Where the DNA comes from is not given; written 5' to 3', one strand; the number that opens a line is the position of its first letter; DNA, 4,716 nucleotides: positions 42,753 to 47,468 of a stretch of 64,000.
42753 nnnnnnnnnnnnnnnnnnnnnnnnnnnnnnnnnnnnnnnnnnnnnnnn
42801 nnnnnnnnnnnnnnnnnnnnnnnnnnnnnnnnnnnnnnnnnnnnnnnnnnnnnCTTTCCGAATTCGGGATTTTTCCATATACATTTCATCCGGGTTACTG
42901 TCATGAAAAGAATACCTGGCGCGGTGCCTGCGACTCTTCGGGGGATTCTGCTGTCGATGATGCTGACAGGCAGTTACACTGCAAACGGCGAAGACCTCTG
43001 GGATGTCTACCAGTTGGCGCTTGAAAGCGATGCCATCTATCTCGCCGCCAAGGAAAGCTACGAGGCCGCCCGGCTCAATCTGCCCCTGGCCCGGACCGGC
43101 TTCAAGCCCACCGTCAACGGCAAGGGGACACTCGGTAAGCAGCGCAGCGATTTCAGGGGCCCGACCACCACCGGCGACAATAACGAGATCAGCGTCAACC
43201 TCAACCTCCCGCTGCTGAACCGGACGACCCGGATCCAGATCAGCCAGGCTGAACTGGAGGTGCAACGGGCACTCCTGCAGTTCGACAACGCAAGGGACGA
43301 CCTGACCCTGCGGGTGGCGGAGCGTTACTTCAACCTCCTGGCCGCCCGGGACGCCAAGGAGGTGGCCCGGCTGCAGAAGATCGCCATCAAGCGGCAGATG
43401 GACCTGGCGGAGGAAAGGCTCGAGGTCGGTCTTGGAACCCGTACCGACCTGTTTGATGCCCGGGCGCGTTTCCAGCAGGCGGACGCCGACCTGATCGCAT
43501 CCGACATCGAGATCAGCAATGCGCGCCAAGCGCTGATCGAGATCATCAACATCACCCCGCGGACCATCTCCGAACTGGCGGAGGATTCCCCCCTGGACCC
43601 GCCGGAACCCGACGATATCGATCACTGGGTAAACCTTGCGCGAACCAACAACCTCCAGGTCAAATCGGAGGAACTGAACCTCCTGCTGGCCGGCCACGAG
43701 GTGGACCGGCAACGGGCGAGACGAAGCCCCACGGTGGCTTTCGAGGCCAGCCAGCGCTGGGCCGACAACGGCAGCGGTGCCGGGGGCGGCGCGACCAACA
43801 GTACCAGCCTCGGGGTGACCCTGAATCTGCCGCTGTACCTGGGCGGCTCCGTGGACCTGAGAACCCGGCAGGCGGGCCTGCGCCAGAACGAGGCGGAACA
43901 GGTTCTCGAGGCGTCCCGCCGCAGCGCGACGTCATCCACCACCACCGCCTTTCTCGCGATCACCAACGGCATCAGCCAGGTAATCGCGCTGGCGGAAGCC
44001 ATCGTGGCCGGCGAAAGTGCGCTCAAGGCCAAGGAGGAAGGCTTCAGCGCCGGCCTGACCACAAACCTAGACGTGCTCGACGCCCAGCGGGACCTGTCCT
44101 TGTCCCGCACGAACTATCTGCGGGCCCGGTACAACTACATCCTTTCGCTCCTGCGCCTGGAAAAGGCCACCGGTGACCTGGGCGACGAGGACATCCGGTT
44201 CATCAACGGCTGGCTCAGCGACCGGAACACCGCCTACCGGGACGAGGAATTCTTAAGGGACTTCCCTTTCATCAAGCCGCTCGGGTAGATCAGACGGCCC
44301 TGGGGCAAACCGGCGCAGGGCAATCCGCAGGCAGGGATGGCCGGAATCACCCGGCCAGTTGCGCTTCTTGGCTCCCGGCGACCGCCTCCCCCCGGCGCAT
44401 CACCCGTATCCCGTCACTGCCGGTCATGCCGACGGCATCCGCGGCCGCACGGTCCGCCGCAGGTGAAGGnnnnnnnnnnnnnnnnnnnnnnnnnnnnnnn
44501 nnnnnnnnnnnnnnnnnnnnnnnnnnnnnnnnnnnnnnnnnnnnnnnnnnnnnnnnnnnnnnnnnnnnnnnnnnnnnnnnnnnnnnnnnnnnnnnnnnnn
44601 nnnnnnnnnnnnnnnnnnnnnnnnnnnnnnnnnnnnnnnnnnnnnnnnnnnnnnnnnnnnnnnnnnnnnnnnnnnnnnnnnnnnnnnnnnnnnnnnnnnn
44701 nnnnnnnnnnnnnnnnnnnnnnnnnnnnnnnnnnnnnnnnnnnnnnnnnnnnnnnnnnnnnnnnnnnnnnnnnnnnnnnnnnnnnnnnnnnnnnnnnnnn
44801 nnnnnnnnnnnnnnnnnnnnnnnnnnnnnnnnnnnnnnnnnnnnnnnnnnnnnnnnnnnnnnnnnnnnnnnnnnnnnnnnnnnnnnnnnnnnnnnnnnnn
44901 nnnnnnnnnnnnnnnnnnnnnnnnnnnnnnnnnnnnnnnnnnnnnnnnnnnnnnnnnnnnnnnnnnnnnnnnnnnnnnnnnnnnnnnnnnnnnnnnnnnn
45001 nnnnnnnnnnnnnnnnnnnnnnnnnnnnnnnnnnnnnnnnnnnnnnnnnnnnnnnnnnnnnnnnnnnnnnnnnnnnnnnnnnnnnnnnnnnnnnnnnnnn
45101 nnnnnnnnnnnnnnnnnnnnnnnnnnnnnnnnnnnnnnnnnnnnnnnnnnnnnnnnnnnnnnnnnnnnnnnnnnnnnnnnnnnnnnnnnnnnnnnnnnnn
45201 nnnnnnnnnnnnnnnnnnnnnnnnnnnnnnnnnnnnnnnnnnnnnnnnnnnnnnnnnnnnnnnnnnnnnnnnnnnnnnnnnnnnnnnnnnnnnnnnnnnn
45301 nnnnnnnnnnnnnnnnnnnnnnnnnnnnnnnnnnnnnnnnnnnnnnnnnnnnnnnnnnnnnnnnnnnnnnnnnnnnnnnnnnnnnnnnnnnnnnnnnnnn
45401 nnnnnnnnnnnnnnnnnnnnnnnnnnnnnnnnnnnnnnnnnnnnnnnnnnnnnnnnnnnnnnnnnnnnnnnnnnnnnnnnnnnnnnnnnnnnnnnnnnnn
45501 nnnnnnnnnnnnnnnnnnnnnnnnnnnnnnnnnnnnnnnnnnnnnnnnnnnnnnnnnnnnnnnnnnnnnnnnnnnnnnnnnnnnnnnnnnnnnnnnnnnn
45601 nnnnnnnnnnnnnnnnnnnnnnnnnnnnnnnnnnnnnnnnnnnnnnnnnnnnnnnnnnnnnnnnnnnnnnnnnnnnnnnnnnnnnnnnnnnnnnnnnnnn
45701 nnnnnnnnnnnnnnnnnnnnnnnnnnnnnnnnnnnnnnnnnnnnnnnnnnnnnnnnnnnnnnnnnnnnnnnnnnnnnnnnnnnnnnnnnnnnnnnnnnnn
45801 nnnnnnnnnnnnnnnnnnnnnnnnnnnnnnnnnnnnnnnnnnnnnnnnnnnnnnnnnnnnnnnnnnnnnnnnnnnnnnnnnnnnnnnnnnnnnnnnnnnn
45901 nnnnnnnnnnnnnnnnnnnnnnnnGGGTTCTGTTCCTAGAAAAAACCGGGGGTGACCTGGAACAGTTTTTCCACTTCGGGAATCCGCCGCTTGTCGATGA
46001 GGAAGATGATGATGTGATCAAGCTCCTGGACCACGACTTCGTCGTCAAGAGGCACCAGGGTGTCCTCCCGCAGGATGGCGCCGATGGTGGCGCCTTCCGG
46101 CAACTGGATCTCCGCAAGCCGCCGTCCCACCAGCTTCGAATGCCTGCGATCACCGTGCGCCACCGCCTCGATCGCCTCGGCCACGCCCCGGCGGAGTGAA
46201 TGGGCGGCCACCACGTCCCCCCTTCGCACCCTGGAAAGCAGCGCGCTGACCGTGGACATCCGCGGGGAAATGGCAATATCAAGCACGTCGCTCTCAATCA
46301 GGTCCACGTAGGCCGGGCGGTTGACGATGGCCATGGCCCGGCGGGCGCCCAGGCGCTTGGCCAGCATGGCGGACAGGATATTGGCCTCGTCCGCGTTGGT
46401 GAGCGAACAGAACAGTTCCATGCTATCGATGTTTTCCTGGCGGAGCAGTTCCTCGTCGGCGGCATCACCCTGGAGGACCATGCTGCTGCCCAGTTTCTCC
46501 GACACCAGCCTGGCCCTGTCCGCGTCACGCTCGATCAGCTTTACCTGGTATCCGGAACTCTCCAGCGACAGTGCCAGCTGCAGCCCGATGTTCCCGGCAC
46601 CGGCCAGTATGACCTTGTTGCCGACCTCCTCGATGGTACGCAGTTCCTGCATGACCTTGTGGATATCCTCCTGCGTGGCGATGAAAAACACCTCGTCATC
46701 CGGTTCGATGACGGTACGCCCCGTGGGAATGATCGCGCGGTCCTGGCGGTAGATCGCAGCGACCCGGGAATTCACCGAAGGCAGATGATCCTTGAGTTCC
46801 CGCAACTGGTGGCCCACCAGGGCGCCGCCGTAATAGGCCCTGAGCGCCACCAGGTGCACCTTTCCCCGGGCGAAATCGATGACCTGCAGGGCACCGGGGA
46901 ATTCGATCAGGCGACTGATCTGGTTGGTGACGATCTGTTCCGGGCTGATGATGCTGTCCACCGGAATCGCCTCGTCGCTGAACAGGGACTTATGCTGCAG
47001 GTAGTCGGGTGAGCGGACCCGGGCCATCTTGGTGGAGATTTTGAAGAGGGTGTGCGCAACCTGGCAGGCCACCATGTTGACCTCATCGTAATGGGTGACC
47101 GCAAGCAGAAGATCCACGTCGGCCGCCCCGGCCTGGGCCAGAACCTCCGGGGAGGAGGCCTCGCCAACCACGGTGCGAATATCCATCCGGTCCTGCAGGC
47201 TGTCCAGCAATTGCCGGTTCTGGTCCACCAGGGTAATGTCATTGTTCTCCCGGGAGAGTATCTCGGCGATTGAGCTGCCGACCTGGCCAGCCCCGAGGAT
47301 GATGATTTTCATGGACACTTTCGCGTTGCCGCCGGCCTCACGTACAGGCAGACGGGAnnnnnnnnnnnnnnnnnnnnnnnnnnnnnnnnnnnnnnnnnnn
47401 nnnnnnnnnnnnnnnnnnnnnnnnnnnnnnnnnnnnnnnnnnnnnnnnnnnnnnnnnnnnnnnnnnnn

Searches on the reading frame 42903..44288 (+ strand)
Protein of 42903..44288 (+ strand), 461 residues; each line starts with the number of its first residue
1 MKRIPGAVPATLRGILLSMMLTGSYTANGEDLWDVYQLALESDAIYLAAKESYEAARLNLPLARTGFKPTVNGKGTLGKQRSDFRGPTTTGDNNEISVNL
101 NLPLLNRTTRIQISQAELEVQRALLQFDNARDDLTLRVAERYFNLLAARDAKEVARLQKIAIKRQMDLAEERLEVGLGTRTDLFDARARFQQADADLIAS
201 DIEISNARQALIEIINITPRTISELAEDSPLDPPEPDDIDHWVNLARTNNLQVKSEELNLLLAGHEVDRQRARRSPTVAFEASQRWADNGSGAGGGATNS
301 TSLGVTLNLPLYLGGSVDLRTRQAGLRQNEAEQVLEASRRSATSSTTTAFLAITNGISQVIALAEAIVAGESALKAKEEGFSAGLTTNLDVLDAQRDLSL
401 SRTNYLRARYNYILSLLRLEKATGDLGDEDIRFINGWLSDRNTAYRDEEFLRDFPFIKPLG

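Call 8: search_protein_families(library=pfam, proteins=[window:42903-44288:+], max_evalue=0.01)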
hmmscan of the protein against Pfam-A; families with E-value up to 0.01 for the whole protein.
window:42903-44288:+ (461 aa): 1 family
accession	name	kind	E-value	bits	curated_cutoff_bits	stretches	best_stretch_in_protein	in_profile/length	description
PF02321.23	OEP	-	6.2e-61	205.9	22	2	240-424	2-187/187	Outer membrane efflux protein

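Call 46: search_protein_families(library=ncbifam, proteins=[window:42903-44288:+], max_evalue=0.001)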
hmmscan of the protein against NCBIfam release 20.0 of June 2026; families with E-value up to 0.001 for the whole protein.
window:42903-44288:+ (461 aa): 6 families
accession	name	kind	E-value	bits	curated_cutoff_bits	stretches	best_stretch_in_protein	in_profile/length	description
TIGR01844.1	type_I_sec_TolC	subfamily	6.7e-80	269.1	225.15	1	30-434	3-408/414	TolC family outer membrane protein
NF007002.0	PRK09465.1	equivalog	9.1e-69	232.2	495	1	12-443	5-443/460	outer membrane channel protein TolC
NF052390.1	efflux_OMP_AbuO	equivalog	1.5e-49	169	700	1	14-439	5-446/447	multidrug efflux outer membrane protein AbuO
TIGR01845.1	outer_NodT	subfamily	6e-18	64.9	210.05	1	47-424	74-458/460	efflux transporter outer membrane subunit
NF033143.1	efflux_OM_AdeK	equivalog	1.3e-07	30.7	900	1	249-397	283-432/480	multidrug efflux RND transporter AdeIJK outer membrane channel subunit AdeK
NF033142.1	efflux_OM_AdeC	exception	8.6e-06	24.6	975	0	163-398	194-433/465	multidrug efflux RND transporter AdeABC outer membrane channel subunit AdeC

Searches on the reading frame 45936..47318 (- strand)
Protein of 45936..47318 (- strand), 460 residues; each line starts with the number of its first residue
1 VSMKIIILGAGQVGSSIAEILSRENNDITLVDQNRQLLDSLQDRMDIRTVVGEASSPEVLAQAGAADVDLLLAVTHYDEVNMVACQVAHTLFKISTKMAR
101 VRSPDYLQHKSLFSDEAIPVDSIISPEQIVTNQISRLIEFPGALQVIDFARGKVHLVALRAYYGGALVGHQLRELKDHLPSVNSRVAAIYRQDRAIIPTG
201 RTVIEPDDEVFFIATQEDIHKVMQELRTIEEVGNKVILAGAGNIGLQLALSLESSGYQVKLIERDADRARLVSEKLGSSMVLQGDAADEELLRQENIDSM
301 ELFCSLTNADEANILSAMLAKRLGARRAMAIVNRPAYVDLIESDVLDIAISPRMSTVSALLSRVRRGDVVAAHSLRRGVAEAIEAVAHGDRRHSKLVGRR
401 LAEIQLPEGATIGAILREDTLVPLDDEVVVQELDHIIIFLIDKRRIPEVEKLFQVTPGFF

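Call 8: search_protein_families(library=pfam, proteins=[window:45936-47318:-], max_evalue=0.01)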
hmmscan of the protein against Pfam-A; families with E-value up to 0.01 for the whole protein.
window:45936-47318:- (460 aa): 29 families (the best 25 are shown)
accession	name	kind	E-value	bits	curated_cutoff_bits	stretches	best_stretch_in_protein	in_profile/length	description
PF02254.24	TrkA_N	-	2.1e-49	167.1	23.8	2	5-126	1-116/116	TrkA-N domain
PF02080.26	TrkA_C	-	6.1e-23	81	27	2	157-225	2-69/71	TrkA-C domain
PF02558.23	ApbA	-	1.8e-10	41.1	22.2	2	5-72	1-71/150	Ketopantoate reductase PanE/ApbA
PF03807.23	F420_oxidored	-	8.7e-10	39.5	21.6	1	4-52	1-51/94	NADP oxidoreductase coenzyme F420-dependent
PF02737.24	3HCDH_N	-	1.7e-09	38.3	22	2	4-47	1-44/180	3-hydroxyacyl-CoA dehydrogenase, NAD binding domain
PF00070.33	Pyr_redox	-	2.3e-09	38.1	22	1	4-44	1-40/82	Pyridine nucleotide-disulphide oxidoreductase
PF07992.20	Pyr_redox_2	-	8e-09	35.8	26.1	1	3-271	1-180/291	Pyridine nucleotide-disulphide oxidoreductase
PF01210.29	NAD_Gly3P_dh_N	-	1.8e-08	34.9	23.1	1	4-61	1-58/158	NAD-dependent glycerol-3-phosphate dehydrogenase N-terminus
PF03435.24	Sacchrp_dh_NADP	-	7.4e-08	33.2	25.1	1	5-77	1-80/129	Saccharopine dehydrogenase NADP binding domain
PF13241.12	NAD_binding_7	-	4.8e-07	30.8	22.1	0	3-89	8-83/104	Putative NAD(P)-binding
PF01266.30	DAO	-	9.6e-07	29.1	27.9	0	4-35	1-32/353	FAD dependent oxidoreductase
PF01488.26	Shikimate_DH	-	1.5e-06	28.8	24.3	0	233-320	12-96/138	Shikimate / quinate 5-dehydrogenase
PF13460.12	NAD_binding_10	-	2.5e-06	27.9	27.2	0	240-307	2-69/184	NAD(P)H-binding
PF01262.27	AlaDh_PNT_C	-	4.6e-06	26.6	23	1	4-70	30-95/214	Alanine dehydrogenase/PNT, C-terminal domain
PF01494.25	FAD_binding_3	-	6e-06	26.1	22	0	235-270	3-38/349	FAD binding domain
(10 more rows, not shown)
